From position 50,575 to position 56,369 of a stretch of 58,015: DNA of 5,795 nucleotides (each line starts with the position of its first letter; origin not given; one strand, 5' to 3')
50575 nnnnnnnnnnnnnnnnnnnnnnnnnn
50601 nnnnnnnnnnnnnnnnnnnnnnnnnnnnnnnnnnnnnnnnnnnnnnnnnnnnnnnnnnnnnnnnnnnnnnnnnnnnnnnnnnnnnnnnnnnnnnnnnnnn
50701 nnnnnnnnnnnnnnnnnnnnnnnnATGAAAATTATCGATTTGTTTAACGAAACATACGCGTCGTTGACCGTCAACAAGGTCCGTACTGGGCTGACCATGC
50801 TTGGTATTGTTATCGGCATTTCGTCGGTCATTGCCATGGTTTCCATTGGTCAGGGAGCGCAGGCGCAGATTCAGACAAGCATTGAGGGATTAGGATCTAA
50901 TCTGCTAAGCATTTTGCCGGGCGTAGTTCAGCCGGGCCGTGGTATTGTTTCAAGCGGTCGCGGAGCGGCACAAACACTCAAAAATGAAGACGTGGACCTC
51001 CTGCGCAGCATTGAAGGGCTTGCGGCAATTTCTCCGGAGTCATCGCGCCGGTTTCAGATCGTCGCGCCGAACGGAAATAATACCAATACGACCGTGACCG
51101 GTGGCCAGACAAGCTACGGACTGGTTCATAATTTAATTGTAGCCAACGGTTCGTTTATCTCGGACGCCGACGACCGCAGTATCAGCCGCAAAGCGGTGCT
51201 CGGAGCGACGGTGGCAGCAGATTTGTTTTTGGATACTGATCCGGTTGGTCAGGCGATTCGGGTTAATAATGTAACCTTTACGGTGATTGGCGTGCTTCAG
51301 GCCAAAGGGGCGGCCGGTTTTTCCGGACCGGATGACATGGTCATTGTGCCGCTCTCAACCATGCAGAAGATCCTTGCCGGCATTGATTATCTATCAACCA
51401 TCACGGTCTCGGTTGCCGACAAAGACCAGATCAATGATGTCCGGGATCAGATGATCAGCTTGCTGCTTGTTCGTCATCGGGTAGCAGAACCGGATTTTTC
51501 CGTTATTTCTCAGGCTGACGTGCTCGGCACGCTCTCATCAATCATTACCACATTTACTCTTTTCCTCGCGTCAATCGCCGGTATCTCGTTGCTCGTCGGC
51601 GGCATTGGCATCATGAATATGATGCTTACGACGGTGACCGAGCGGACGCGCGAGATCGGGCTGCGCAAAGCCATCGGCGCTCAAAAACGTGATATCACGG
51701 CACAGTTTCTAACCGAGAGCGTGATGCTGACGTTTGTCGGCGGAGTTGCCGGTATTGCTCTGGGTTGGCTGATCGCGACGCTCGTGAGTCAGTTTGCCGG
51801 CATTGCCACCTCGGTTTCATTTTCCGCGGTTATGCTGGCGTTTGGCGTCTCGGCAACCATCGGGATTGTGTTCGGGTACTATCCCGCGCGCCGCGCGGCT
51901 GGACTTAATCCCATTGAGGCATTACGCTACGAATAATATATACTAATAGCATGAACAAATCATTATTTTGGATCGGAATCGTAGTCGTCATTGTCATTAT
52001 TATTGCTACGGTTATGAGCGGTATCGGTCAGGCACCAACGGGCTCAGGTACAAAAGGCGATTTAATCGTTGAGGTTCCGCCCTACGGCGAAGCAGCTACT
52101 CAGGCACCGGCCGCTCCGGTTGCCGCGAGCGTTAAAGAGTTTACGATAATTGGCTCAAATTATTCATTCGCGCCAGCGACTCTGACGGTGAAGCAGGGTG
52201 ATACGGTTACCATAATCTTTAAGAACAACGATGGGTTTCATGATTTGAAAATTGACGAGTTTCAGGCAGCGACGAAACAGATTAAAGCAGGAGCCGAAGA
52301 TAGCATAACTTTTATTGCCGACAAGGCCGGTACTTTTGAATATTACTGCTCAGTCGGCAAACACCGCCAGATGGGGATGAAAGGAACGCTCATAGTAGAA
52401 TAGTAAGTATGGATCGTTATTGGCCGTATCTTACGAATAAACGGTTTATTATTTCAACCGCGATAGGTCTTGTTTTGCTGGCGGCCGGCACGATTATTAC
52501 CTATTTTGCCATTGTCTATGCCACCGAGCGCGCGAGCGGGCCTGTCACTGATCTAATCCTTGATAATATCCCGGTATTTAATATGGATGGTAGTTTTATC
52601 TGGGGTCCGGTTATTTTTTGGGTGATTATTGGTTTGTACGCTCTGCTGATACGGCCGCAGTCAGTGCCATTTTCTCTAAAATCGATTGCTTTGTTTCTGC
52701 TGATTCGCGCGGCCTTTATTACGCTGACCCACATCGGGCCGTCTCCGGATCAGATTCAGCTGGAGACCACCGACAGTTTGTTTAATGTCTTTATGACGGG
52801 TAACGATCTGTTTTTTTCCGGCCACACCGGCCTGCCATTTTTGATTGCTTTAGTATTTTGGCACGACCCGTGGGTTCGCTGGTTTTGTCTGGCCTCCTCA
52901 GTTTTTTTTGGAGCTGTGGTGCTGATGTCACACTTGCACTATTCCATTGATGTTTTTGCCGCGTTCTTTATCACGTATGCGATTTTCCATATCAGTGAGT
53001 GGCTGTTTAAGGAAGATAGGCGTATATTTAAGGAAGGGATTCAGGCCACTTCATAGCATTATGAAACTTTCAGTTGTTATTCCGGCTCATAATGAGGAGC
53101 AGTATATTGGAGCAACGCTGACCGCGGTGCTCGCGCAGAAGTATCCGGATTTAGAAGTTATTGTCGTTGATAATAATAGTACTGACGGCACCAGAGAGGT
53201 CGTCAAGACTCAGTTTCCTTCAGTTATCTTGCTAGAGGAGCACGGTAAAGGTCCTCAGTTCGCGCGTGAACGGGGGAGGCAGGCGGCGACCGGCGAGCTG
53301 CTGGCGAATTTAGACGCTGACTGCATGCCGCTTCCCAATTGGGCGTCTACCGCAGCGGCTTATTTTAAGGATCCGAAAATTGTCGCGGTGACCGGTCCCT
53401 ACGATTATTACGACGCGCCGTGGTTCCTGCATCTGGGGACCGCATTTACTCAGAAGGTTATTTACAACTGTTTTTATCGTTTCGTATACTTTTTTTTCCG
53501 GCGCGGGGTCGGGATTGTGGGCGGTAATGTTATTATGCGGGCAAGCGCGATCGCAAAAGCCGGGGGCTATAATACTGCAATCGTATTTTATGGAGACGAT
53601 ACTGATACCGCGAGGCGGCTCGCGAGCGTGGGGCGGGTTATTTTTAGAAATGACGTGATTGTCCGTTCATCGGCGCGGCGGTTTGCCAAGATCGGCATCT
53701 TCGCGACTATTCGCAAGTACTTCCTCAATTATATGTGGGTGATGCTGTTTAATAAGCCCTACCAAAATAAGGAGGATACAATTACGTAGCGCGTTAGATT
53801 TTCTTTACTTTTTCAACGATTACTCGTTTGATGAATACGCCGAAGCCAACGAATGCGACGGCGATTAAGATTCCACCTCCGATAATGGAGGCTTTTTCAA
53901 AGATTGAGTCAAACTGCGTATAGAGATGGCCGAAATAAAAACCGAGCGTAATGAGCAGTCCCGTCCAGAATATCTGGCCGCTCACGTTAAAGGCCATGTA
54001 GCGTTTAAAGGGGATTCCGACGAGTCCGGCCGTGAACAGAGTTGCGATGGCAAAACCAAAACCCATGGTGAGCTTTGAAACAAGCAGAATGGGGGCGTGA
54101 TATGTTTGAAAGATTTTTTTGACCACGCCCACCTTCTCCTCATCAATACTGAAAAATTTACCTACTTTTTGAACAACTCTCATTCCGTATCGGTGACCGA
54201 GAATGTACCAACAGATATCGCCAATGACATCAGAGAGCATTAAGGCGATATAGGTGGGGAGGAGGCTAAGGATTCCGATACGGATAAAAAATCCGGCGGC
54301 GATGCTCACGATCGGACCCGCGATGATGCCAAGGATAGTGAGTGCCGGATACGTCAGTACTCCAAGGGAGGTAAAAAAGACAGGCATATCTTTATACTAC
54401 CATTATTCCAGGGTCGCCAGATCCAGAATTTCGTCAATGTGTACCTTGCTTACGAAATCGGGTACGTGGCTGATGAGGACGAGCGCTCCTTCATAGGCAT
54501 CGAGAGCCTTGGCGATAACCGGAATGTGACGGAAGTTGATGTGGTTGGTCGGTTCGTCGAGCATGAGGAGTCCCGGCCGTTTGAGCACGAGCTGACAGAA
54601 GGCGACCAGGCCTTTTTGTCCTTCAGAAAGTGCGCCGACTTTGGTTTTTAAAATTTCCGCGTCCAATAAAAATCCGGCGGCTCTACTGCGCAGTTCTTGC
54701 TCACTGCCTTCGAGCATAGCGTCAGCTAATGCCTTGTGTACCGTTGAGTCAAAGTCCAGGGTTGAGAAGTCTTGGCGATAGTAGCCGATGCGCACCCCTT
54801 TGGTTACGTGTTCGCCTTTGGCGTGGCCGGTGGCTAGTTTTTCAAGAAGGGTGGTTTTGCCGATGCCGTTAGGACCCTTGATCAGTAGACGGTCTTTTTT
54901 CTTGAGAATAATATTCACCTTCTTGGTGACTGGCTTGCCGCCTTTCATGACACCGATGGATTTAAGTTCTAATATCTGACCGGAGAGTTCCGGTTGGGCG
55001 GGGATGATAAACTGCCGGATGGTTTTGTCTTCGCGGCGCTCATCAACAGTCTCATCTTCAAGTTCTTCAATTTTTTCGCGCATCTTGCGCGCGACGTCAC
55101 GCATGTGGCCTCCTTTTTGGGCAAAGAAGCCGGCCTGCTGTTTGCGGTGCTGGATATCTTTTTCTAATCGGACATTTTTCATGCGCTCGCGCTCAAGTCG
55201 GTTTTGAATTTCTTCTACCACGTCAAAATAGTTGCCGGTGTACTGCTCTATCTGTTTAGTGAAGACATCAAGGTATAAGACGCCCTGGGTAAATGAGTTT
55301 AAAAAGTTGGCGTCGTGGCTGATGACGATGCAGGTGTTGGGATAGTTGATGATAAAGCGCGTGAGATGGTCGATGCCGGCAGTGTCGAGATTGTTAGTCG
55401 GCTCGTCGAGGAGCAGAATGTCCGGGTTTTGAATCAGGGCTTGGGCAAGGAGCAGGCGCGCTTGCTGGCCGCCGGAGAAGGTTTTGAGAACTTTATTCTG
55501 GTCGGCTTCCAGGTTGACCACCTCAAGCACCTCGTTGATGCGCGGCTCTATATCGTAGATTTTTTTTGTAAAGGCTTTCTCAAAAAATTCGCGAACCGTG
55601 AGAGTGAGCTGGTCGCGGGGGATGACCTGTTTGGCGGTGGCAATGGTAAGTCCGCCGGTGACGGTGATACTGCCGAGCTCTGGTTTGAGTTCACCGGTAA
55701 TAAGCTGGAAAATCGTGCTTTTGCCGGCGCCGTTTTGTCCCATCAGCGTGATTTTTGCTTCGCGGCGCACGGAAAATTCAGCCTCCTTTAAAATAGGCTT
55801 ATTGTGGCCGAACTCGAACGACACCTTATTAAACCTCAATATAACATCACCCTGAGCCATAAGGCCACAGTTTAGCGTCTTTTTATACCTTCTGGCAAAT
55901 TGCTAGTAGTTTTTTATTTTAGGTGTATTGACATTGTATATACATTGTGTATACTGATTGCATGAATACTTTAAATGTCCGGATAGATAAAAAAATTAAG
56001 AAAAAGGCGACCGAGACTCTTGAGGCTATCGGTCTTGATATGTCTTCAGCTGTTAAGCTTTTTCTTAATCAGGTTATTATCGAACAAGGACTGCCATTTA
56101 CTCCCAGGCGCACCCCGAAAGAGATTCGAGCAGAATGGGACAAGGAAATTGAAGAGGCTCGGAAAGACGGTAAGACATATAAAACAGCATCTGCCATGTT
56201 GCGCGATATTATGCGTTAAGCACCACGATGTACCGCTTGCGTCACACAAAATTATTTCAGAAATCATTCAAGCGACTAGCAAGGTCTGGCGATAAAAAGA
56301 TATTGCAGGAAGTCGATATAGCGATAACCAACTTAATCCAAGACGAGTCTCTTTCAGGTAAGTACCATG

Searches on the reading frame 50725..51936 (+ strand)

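Call 100: search_protein_families(library=pfam, proteins=[window:50725-51936:+], max_evalue=0.0001)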
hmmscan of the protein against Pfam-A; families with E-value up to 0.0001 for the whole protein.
window:50725-51936:+ (403 aa): 2 families
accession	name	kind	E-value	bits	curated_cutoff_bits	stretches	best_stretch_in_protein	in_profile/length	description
PF12704.14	MacB_PCD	-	2.8e-46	158.8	27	1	21-244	1-205/207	MacB-like periplasmic core domain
PF02687.27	FtsX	-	8.9e-20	71.4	25.5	1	283-396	2-120/120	FtsX-like permease C-terminal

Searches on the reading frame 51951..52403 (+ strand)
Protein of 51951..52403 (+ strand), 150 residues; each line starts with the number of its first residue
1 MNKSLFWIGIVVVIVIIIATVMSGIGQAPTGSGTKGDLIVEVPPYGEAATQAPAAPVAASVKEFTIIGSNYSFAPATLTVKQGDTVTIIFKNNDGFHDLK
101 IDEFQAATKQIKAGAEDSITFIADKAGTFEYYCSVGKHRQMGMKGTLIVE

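Call 100: search_protein_families(library=pfam, proteins=[window:51951-52403:+], max_evalue=0.0001)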
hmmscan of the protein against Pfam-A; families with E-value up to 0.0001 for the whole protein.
window:51951-52403:+ (150 aa): 4 families
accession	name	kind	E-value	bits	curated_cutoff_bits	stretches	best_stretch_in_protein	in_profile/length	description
PF13473.12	Cupredoxin_1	-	3e-13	50.1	27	1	55-149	16-104/104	Cupredoxin-like domain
PF00127.26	Copper-bind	-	1.3e-09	38.8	21.2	1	70-150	11-99/99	Copper binding proteins, plastocyanin/azurin family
PF07732.21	Cu-oxidase_3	-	9.7e-07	29.3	21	1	64-150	15-115/119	Multicopper oxidase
PF07731.20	Cu-oxidase_2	-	1.3e-05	25.4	20.4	0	106-149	90-133/137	Multicopper oxidase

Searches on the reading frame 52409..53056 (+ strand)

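Call 100: search_protein_families(library=pfam, proteins=[window:52409-53056:+], max_evalue=0.0001)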
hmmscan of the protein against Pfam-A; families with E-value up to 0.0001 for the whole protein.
window:52409-53056:+ (215 aa): 1 family
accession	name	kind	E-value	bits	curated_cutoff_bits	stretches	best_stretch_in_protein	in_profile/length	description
PF14360.12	PAP2_C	-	2.1e-09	38.3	27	1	132-195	3-71/74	PAP2 superfamily C-terminal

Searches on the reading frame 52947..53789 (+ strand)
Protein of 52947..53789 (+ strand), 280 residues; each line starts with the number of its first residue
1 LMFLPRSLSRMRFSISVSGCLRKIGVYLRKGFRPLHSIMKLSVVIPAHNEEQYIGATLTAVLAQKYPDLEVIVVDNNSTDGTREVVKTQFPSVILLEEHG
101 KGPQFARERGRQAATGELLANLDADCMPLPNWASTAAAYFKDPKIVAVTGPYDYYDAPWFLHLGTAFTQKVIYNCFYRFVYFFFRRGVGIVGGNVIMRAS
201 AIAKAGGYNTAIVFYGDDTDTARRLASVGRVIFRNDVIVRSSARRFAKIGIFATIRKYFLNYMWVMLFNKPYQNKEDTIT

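Call 100: search_protein_families(library=pfam, proteins=[window:52947-53789:+], max_evalue=0.0001)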
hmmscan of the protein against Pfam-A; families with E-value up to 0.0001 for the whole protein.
window:52947-53789:+ (280 aa): 4 families
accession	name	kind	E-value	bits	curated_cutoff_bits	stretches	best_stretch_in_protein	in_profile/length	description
PF00535.33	Glycos_transf_2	-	5.5e-31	108.2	23.3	1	42-198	1-160/168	Glycosyl transferase family 2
PF13641.12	Glyco_tranf_2_3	-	2.2e-17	64.3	27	1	41-242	3-212/230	Glycosyltransferase like family 2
PF10111.15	Glyco_tranf_2_2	-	2.5e-07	30.9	27.3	1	42-127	1-93/276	Glycosyltransferase like family 2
PF13632.12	Glyco_trans_2_3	-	4.7e-07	30.2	27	1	122-232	5-113/198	Glycosyl transferase family group 2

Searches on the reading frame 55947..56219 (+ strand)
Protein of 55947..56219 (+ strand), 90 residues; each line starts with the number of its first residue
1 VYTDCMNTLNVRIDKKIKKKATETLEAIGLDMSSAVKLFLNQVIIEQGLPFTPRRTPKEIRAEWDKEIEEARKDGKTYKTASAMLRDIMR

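Call 70: search_protein_families(library=pfam, proteins=[window:55947-56219:+], max_evalue=0.001)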
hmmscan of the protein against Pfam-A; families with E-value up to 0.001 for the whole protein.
window:55947-56219:+ (90 aa): 1 family
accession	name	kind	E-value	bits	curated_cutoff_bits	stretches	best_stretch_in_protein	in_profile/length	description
PF04221.18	RelB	-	9.5e-13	48.3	22.4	1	6-84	1-78/82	RelB antitoxin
